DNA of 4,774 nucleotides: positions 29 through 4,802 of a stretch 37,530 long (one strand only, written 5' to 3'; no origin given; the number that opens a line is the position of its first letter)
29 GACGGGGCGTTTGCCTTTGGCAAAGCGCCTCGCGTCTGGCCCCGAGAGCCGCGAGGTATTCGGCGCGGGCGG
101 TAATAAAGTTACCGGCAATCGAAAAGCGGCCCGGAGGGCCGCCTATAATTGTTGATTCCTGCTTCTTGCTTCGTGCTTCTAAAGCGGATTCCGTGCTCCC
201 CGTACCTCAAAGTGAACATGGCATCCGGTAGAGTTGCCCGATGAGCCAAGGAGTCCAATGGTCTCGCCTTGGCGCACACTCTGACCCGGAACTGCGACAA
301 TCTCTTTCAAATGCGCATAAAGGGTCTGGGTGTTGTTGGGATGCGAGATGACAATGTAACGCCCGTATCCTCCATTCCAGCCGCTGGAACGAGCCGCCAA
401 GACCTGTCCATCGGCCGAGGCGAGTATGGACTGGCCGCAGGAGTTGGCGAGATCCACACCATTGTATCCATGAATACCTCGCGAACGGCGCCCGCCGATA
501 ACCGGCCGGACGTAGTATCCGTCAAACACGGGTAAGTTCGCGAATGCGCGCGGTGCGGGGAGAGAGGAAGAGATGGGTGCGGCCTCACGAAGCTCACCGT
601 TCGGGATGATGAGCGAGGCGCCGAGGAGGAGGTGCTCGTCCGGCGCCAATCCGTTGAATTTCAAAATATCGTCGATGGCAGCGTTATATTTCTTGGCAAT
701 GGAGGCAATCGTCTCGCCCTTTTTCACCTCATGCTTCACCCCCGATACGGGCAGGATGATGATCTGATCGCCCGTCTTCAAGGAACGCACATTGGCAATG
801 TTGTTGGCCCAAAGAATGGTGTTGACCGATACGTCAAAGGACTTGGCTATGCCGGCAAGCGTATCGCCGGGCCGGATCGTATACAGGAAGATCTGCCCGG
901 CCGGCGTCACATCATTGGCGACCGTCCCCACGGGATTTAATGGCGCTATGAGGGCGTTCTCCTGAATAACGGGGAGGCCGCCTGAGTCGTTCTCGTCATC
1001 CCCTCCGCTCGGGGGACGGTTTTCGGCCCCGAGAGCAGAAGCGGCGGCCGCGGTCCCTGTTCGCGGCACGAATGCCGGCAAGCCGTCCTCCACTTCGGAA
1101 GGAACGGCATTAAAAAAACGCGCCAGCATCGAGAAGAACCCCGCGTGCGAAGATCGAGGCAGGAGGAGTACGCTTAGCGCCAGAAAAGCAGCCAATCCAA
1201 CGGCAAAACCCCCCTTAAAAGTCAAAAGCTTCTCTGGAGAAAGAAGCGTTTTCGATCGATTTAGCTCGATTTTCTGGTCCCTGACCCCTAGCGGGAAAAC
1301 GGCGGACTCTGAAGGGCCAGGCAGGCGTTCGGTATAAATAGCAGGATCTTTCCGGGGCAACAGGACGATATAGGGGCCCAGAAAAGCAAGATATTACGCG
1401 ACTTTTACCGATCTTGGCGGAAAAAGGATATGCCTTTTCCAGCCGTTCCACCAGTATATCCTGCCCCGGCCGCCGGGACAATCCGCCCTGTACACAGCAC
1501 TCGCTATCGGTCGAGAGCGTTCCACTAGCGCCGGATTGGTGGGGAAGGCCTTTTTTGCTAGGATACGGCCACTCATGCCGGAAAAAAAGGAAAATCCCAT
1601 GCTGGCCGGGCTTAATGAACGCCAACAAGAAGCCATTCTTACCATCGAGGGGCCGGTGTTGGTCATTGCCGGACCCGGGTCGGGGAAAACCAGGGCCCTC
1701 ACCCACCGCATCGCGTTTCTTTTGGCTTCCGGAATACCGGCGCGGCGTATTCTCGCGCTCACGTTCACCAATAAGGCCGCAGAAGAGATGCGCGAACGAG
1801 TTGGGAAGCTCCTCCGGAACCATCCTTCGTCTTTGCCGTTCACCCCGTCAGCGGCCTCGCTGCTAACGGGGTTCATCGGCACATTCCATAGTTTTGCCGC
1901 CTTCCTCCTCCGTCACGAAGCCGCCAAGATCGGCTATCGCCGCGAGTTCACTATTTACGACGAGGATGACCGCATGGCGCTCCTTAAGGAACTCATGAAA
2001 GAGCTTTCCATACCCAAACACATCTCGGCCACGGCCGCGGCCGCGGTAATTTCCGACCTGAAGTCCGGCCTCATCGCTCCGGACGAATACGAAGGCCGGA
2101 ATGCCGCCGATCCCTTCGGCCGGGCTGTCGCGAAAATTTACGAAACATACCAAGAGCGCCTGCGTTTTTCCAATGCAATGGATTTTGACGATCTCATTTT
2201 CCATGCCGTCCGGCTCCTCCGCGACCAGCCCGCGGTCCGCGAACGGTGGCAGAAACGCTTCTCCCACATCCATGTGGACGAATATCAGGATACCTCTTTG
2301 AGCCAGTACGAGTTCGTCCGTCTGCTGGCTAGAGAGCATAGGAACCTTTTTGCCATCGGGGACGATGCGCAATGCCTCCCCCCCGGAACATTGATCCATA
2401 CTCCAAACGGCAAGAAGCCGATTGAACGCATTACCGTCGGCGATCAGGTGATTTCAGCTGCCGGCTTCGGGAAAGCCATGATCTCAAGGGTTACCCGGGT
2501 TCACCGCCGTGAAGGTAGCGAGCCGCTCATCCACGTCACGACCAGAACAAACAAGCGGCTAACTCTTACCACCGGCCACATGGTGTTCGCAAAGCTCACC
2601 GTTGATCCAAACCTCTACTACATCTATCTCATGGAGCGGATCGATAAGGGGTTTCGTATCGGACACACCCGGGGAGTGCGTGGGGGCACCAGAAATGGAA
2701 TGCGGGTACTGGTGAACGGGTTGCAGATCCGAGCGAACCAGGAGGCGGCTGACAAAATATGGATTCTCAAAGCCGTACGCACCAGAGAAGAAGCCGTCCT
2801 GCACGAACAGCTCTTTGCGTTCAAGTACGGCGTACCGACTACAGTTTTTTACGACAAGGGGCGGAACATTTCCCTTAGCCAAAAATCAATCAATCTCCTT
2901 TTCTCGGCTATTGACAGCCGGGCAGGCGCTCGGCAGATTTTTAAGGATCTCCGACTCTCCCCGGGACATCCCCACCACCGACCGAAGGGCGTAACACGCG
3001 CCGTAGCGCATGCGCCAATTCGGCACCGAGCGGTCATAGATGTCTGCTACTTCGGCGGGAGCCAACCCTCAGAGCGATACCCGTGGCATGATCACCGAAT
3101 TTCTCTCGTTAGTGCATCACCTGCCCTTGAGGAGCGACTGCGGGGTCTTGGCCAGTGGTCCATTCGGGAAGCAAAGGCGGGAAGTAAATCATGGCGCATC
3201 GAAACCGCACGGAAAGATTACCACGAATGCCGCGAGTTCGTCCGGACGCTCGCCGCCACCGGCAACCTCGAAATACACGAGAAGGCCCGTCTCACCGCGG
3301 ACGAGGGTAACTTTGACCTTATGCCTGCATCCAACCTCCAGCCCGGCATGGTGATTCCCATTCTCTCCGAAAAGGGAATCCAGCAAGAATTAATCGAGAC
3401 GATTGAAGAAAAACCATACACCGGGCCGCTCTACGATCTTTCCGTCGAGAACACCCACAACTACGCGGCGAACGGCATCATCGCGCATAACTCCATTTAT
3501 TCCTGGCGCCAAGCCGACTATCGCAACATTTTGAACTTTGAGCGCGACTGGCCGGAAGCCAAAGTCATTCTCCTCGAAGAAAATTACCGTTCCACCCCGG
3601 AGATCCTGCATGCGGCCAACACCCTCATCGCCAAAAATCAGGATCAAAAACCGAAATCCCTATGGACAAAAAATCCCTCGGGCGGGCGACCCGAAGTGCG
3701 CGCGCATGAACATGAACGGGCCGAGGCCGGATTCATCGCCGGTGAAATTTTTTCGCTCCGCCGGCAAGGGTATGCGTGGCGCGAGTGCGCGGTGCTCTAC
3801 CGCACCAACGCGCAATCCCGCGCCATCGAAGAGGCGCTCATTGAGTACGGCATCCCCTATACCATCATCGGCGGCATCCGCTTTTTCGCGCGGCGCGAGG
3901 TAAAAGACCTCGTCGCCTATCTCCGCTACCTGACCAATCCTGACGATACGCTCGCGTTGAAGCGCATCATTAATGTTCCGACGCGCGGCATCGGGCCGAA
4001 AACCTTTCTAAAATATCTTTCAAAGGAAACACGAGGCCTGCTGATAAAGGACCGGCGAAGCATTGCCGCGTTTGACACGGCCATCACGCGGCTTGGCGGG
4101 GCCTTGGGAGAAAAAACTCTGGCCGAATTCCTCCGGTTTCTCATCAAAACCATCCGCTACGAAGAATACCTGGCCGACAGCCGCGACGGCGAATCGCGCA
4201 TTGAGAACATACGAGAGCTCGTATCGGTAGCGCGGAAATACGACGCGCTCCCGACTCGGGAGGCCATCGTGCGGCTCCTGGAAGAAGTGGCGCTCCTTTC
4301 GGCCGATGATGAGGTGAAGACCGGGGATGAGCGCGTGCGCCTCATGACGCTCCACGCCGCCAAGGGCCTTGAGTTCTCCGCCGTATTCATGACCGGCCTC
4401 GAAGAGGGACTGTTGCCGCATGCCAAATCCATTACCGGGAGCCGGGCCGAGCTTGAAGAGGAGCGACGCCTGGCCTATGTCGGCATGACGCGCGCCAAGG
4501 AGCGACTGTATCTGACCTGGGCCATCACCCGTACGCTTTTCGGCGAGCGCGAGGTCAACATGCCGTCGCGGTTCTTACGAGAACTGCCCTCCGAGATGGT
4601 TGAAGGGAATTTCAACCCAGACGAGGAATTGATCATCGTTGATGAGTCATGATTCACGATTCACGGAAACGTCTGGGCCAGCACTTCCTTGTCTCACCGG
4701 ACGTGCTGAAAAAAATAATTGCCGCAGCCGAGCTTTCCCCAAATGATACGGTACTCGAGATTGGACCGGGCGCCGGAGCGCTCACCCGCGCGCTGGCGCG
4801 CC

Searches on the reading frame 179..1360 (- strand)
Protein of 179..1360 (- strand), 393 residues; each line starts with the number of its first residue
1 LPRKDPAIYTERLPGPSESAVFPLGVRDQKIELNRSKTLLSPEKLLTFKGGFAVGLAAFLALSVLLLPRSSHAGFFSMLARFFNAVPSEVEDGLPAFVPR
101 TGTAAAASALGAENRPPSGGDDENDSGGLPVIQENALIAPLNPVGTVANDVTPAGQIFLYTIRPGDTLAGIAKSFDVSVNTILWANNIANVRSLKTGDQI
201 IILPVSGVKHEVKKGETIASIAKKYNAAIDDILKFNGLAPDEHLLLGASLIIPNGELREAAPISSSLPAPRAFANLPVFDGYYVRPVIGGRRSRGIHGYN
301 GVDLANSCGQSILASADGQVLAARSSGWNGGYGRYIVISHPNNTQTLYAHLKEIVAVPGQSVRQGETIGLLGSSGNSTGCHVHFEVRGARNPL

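Call 6: search_protein_families(library=pfam, proteins=[window:179-1360:-], max_evalue=0.01)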
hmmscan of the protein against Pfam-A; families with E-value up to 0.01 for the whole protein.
window:179-1360:- (393 aa): 6 families
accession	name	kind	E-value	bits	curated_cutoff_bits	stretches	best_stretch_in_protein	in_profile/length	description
PF01551.29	Peptidase_M23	-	5e-28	97.6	28.7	1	299-391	3-92/96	Peptidase family M23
PF01476.26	LysM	-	1.6e-22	79.6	20.9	2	160-202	1-42/43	LysM domain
PF23473.1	LysM3_LYK4_5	-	5.3e-09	36.5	29.3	1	160-189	5-34/48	LYK4/5 LysM3 domain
PF23446.1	LysM1_NFP_LYK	-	5e-05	24.5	36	0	166-205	16-55/60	NFP/LYK LysM1 domain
PF23577.1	LysM_RLK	-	0.00075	19.9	27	0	160-180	3-22/44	LysM domain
PF23462.1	LysM3_NFP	-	0.0038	18.2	28.1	0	163-192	8-37/48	NFP LysM3 domain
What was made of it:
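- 179..1360 (-): LysM + M23 peptidase, a possible cell-wall hydrolase partner acting as a VirB1 analogue. Membership in the system is uncertain. Peptidase_M23 E = 5e-28 and LysM E = 1.6e-22 (call 6).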

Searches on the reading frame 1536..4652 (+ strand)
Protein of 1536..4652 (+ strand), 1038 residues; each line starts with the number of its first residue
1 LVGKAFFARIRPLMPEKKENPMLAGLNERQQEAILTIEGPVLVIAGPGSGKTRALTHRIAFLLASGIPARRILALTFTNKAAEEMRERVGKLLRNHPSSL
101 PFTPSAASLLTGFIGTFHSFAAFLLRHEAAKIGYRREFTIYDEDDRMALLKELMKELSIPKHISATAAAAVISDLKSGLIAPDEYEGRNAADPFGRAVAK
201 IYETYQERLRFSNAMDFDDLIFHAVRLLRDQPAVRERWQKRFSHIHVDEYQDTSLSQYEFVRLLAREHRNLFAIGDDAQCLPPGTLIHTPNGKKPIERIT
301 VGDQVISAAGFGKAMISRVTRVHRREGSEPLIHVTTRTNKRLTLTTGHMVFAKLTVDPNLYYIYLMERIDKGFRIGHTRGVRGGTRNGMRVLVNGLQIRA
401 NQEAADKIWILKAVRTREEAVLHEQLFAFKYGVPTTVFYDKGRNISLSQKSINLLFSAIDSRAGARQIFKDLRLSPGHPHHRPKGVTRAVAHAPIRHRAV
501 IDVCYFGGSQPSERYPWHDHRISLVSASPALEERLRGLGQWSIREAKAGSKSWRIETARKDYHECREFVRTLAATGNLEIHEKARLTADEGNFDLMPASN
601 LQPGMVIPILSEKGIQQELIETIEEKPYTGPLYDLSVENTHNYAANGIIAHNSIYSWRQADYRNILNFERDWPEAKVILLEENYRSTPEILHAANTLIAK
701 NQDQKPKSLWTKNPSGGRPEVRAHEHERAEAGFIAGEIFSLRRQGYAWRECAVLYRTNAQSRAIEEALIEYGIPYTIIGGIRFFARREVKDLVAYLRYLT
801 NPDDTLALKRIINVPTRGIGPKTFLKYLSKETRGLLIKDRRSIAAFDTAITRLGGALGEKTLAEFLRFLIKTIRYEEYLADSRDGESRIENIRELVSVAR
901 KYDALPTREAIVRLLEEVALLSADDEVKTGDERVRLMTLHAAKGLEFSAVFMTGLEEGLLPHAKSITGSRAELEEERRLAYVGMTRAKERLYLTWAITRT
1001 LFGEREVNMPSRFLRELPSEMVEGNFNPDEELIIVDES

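Call 6: search_protein_families(library=pfam, proteins=[window:1536-4652:+], max_evalue=0.01)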
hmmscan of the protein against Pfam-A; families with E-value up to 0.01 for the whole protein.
window:1536-4652:+ (1038 aa): 10 families
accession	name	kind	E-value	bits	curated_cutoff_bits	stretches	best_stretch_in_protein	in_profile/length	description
PF00580.27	UvrD-helicase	-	4.2e-79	266.5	23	1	26-280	1-251/271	UvrD/REP helicase N-terminal domain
PF13361.12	UvrD_C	-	6.3e-76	256.5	25.6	1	678-996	1-348/350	UvrD-like helicase C-terminal domain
PF13245.12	AAA_19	-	7.5e-23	81.6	25.1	1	30-283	1-132/134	AAA domain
PF14890.11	Intein_splicing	-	1.1e-10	41.9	35.8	1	316-652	35-155/155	Intein splicing domain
PF13538.12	UvrD_C_2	-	3e-09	37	27.4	1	934-994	2-52/52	UvrD-like helicase C-terminal domain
PF01079.26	Hint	-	2.1e-06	27.9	29.7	1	278-353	11-89/213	Hint module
PF13604.12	AAA_30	-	1.4e-05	25.3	27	1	26-90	2-67/191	AAA domain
PF13403.11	Hint_2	-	1.8e-05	25.6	28.4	1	280-317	2-39/147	Hint domain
PF13086.12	AAA_11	-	0.00072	19.8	27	1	26-91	2-74/257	AAA domain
PF01443.25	Viral_helicase1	-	0.0029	17.9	21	0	931-993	174-226/228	Viral superfamily 1 RNA helicase core domain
